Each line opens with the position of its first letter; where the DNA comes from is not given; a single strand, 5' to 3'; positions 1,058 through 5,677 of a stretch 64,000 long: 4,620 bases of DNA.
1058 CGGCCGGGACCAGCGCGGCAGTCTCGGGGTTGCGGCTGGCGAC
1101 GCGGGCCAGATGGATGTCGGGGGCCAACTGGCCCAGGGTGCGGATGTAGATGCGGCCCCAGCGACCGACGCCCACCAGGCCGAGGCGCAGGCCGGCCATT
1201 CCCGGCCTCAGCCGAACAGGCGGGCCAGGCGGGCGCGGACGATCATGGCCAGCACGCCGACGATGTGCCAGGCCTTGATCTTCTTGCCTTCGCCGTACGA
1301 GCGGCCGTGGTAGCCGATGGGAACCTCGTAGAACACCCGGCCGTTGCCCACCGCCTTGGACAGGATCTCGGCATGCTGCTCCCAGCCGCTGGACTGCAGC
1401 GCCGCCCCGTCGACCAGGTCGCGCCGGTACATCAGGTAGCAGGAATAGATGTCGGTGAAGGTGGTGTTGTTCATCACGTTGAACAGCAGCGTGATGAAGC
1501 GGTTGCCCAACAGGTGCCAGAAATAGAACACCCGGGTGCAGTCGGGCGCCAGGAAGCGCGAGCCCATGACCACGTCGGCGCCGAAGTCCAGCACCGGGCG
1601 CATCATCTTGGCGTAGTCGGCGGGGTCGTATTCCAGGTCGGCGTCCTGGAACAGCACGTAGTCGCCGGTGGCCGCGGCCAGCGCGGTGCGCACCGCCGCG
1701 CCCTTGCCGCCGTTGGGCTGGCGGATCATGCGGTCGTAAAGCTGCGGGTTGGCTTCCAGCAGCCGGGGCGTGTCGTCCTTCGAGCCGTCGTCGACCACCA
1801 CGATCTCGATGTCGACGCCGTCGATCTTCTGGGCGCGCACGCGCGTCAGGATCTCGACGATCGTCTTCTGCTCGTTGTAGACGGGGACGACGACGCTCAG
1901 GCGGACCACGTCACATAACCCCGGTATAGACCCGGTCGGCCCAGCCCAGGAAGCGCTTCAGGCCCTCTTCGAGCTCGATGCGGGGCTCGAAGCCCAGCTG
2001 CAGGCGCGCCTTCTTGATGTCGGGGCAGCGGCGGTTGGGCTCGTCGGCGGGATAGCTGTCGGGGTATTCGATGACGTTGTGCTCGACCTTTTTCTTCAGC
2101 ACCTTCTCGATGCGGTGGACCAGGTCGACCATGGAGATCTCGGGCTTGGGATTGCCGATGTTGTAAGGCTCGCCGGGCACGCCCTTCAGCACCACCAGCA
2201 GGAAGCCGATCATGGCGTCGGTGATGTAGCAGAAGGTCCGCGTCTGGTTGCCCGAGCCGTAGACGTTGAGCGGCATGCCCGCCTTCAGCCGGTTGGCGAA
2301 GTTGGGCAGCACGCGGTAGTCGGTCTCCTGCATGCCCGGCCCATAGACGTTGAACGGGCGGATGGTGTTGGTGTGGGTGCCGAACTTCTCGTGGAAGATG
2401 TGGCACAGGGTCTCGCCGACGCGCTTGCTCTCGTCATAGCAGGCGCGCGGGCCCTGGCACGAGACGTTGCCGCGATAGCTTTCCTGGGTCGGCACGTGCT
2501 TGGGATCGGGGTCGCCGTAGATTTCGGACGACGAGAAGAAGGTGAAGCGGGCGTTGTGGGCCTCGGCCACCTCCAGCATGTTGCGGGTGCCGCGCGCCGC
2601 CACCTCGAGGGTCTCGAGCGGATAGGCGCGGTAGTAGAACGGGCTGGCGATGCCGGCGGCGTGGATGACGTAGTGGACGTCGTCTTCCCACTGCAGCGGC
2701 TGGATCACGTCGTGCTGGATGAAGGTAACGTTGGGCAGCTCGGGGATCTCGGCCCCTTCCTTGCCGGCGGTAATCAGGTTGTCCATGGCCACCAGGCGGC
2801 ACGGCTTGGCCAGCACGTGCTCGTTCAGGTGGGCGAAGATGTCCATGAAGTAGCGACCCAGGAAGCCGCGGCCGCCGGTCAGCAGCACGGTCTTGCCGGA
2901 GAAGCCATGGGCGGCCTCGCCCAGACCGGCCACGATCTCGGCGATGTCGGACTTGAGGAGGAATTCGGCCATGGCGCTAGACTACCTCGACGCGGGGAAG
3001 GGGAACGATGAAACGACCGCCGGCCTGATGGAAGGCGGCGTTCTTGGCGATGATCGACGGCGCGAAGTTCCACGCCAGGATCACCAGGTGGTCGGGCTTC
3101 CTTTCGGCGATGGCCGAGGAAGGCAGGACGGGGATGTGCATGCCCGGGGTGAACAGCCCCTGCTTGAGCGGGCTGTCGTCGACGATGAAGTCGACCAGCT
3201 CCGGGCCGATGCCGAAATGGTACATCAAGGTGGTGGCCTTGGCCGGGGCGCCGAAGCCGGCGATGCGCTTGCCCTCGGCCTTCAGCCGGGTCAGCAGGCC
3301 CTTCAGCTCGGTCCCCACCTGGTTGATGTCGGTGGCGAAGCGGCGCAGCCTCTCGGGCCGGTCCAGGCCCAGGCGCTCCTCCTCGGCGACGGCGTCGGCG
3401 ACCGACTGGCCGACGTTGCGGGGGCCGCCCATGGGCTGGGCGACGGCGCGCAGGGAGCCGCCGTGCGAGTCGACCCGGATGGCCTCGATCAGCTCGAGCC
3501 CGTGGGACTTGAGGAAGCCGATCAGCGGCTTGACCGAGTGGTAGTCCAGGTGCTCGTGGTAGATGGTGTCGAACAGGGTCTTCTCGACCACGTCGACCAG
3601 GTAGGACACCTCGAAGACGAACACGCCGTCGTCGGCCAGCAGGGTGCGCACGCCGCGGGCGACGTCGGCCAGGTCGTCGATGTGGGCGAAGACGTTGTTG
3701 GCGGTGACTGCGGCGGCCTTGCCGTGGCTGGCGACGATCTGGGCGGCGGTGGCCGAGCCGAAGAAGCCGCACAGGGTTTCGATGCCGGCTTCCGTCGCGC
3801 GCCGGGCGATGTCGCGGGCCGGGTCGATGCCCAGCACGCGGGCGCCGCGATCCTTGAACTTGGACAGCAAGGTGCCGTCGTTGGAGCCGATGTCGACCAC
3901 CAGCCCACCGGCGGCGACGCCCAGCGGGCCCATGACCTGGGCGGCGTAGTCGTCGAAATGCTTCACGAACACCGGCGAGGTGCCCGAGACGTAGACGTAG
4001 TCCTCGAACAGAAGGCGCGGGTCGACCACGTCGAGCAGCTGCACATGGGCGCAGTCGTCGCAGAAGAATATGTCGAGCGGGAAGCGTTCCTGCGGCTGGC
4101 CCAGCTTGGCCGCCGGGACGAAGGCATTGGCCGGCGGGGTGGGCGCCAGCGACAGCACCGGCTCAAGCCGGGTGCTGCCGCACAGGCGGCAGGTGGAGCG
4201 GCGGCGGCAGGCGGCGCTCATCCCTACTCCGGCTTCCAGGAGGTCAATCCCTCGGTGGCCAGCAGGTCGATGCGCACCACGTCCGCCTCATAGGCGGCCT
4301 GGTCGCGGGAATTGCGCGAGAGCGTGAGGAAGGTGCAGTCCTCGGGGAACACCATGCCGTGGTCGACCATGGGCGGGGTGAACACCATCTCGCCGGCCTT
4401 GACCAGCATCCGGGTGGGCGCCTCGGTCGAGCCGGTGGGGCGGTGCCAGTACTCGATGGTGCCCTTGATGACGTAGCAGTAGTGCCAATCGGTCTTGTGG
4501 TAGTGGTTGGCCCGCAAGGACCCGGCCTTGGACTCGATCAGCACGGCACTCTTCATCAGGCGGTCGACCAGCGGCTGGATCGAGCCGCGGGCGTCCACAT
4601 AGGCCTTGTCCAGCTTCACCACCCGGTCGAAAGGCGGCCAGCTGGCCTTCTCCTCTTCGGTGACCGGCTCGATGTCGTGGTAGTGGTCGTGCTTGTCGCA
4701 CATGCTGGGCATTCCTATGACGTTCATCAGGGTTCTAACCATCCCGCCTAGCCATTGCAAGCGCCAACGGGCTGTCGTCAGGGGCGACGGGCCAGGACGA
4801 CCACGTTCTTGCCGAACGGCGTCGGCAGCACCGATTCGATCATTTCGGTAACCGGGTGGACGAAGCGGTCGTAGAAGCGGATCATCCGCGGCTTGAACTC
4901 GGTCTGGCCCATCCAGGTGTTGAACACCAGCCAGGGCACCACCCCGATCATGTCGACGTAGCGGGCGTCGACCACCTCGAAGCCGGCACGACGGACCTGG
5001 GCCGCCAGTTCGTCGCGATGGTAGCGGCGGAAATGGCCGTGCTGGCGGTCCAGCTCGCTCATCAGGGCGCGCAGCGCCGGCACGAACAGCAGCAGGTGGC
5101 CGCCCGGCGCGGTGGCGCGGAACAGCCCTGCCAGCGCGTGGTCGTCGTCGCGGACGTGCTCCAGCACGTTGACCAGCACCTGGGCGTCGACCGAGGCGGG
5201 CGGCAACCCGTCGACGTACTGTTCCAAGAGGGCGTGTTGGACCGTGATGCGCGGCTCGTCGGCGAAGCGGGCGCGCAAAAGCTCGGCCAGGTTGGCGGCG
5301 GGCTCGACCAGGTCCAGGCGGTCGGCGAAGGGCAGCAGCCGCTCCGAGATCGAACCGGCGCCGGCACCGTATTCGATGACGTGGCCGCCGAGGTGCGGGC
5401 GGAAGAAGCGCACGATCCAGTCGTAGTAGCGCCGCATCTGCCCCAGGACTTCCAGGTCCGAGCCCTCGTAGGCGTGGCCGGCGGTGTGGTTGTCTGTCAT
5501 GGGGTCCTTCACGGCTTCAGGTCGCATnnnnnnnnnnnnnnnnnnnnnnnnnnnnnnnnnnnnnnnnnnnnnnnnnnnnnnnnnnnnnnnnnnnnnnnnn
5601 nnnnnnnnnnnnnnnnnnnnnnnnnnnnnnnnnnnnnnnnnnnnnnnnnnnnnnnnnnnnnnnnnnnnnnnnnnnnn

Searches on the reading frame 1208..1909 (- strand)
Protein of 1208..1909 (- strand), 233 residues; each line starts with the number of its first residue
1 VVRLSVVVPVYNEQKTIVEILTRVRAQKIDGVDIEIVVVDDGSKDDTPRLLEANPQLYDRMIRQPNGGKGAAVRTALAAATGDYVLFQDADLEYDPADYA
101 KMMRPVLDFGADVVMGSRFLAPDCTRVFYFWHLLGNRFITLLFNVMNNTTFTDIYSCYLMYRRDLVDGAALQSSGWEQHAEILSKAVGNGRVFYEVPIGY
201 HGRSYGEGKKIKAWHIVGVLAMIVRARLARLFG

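Call 50: search_protein_families(library=pfam, proteins=[window:1208-1909:-], max_evalue=0.001)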
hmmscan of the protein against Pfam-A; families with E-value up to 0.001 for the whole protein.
window:1208-1909:- (233 aa): 3 families
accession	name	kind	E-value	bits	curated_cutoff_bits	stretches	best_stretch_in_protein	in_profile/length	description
PF00535.33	Glycos_transf_2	-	1.9e-34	119.5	23.3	1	5-166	1-164/168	Glycosyl transferase family 2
PF10111.15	Glyco_tranf_2_2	-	1e-06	28.9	27.3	1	5-104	1-104/276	Glycosyltransferase like family 2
PF13641.12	Glyco_tranf_2_3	-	4.8e-06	27.2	27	1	4-92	3-97/230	Glycosyltransferase like family 2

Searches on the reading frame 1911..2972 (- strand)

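Call 50: search_protein_families(library=pfam, proteins=[window:1911-2972:-], max_evalue=0.001)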
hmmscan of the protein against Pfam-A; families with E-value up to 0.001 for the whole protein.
window:1911-2972:- (353 aa): 5 families
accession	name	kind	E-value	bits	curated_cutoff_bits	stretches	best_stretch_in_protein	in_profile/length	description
PF01370.27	Epimerase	-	4.6e-46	157.6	20.9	1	29-273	1-240/240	NAD dependent epimerase/dehydratase family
PF16363.11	GDP_Man_Dehyd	-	6.2e-34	118.4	27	1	30-340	1-331/332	GDP-mannose 4,6 dehydratase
PF01073.25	3Beta_HSD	-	7.7e-13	48.5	22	1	31-288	2-264/280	3-beta hydroxysteroid dehydrogenase/isomerase family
PF07993.18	NAD_binding_4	-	5.9e-07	29.3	20.1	1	97-211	87-209/258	Male sterility protein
PF04321.23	RmlD_sub_bind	-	0.00016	21.3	27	1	28-191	2-137/287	RmlD substrate binding domain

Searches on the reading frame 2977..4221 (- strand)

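Call 50: search_protein_families(library=pfam, proteins=[window:2977-4221:-], max_evalue=0.001)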
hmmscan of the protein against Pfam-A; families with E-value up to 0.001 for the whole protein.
window:2977-4221:- (414 aa): 6 families
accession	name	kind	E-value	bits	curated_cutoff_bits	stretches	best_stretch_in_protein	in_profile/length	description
PF08484.17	Methyltransf_14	-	7.8e-55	185.5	23.5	1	252-409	2-160/160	C-methyltransferase C-terminal domain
PF08421.16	Methyltransf_13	-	3.5e-22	78.8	31.3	1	11-72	1-62/62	Putative zinc binding domain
PF13489.12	Methyltransf_23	-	3.1e-14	53.5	27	1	105-246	23-163/164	Methyltransferase domain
PF08242.18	Methyltransf_12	-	8.7e-09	36.4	30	1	109-201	1-98/98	Methyltransferase domain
PF08241.18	Methyltransf_11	-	7.1e-07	30.2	21.2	1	109-203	1-95/95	Methyltransferase domain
PF13649.12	Methyltransf_25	-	1.8e-05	25.8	27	1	108-199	1-97/97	Methyltransferase domain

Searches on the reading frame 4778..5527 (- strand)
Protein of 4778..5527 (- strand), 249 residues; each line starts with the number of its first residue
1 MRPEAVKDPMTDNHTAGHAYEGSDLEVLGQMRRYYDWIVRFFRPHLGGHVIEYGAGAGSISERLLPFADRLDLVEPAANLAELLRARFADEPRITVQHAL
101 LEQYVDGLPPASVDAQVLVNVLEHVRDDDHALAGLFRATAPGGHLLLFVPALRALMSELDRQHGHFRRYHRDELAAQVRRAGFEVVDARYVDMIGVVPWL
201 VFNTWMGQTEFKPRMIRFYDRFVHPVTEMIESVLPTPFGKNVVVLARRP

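Call 50: search_protein_families(library=pfam, proteins=[window:4778-5527:-], max_evalue=0.001)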
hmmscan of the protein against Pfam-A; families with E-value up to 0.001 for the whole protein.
window:4778-5527:- (249 aa): 5 families
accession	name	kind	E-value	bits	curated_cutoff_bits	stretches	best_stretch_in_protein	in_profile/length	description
PF13489.12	Methyltransf_23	-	1.6e-13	51.1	27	1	32-187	7-163/164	Methyltransferase domain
PF08241.18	Methyltransf_11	-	9.1e-10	39.5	21.2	1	52-146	2-94/95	Methyltransferase domain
PF08242.18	Methyltransf_12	-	4.3e-09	37.4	30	1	52-145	2-98/98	Methyltransferase domain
PF13649.12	Methyltransf_25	-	4.3e-08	34.2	27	1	50-143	1-97/97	Methyltransferase domain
PF00398.26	RrnaAD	-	0.0002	21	24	1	48-98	32-82/263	Ribosomal RNA adenine dimethylase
